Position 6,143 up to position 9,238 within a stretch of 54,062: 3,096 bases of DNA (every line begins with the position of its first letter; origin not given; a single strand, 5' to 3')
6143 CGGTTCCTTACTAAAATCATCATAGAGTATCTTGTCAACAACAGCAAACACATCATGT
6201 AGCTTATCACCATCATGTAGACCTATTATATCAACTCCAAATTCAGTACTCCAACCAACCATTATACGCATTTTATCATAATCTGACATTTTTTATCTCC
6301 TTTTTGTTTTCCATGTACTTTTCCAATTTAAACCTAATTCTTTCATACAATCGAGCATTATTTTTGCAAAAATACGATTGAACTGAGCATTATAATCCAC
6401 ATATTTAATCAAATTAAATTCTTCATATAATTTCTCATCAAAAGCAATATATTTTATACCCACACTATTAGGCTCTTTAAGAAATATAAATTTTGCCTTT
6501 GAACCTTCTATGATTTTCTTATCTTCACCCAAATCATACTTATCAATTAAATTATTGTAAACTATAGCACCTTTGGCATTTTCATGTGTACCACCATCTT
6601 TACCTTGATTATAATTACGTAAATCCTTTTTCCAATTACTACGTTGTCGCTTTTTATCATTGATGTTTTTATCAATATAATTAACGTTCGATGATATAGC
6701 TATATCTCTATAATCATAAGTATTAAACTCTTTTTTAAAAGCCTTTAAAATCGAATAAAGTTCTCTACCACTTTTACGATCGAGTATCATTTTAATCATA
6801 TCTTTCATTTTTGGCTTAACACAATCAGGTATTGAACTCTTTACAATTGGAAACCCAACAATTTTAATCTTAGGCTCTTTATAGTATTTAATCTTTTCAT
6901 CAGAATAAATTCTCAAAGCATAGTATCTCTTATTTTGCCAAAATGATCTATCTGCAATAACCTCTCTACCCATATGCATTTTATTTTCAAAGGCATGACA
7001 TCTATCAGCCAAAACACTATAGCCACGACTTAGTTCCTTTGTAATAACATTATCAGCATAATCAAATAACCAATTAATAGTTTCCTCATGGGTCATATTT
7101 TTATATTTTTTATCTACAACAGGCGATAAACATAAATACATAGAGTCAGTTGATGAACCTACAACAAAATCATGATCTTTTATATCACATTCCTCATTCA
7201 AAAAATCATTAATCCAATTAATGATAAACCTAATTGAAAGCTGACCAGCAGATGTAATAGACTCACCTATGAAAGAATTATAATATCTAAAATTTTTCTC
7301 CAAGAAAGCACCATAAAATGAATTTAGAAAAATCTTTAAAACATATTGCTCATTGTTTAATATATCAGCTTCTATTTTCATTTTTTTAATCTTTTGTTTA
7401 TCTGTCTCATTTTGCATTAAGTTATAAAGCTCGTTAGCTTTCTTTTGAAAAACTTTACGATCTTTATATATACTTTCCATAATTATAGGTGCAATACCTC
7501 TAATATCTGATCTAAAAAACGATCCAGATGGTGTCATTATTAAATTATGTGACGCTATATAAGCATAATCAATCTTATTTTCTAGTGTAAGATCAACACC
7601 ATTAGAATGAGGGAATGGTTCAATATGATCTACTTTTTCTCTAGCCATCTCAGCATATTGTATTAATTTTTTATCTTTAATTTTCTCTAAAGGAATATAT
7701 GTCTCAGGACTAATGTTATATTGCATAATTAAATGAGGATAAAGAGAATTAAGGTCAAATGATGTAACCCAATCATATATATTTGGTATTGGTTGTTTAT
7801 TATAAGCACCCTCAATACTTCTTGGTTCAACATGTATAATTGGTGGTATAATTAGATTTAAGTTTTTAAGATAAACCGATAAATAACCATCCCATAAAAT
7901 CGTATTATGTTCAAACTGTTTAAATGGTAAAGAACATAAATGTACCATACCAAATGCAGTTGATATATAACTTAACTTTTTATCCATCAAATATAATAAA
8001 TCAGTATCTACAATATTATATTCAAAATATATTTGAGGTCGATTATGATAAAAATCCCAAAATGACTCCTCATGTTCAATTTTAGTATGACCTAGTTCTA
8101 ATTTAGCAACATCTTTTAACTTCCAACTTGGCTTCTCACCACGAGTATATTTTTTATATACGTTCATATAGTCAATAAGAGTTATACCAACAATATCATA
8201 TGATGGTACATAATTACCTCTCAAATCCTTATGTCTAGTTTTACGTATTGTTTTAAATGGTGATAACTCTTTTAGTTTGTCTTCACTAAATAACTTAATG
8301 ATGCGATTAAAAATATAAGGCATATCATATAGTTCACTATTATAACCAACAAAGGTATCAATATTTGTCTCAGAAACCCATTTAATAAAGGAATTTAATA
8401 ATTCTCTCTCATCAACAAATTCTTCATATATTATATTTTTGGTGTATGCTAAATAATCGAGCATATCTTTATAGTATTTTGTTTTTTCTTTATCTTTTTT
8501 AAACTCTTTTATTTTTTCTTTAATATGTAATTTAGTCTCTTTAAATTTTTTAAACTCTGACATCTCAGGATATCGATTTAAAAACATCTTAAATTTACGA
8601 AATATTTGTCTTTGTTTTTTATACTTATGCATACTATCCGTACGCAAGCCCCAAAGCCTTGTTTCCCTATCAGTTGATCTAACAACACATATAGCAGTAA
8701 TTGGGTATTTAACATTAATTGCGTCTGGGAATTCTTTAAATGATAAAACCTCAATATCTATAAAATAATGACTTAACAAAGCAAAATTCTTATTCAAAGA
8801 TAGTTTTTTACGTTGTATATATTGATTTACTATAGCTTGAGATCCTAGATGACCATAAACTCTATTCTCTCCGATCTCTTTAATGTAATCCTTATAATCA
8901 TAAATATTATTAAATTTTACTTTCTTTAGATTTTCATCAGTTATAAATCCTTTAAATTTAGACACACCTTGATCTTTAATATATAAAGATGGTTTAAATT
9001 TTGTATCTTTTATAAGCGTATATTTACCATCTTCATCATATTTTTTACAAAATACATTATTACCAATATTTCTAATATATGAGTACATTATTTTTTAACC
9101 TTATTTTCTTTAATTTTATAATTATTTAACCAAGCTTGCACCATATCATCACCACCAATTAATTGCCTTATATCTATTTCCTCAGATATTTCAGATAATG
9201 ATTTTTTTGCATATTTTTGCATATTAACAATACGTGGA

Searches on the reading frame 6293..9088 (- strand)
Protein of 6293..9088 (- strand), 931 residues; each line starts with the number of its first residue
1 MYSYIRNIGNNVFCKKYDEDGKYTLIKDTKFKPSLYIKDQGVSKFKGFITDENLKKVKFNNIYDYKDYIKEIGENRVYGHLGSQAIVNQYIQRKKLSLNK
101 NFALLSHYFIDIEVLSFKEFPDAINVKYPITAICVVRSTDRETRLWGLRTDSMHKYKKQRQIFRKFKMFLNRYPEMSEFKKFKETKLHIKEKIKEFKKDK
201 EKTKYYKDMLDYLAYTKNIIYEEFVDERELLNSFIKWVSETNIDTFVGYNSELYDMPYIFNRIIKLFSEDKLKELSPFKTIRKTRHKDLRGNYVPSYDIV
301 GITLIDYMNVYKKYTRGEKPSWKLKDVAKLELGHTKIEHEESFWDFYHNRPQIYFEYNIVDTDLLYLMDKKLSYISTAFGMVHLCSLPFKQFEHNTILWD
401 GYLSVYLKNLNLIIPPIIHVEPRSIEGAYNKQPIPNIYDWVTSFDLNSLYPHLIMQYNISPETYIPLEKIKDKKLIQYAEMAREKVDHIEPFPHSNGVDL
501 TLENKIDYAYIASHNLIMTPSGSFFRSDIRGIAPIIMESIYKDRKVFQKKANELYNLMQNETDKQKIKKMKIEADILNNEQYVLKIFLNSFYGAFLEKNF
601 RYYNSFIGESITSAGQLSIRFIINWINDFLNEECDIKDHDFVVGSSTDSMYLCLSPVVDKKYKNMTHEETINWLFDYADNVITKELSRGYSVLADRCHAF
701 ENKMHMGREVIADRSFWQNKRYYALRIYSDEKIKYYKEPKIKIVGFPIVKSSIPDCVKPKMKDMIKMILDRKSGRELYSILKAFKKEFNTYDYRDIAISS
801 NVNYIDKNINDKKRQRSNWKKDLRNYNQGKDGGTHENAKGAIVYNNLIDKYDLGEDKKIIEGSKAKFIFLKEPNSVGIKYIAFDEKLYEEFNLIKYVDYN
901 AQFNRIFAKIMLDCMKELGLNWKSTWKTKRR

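Call 83: search_protein_families(library=pfam, proteins=[window:6293-9088:-], max_evalue=0.001)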
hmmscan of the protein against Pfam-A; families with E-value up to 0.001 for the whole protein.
window:6293-9088:- (931 aa): 2 families
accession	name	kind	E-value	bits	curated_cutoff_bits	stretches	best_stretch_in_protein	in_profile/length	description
PF00136.26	DNA_pol_B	-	6.3e-14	52.1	23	1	410-638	26-214/453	DNA polymerase family B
PF03104.25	DNA_pol_B_exo1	-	1.5e-12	47.9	23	1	100-327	62-242/242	DNA polymerase family B, exonuclease domain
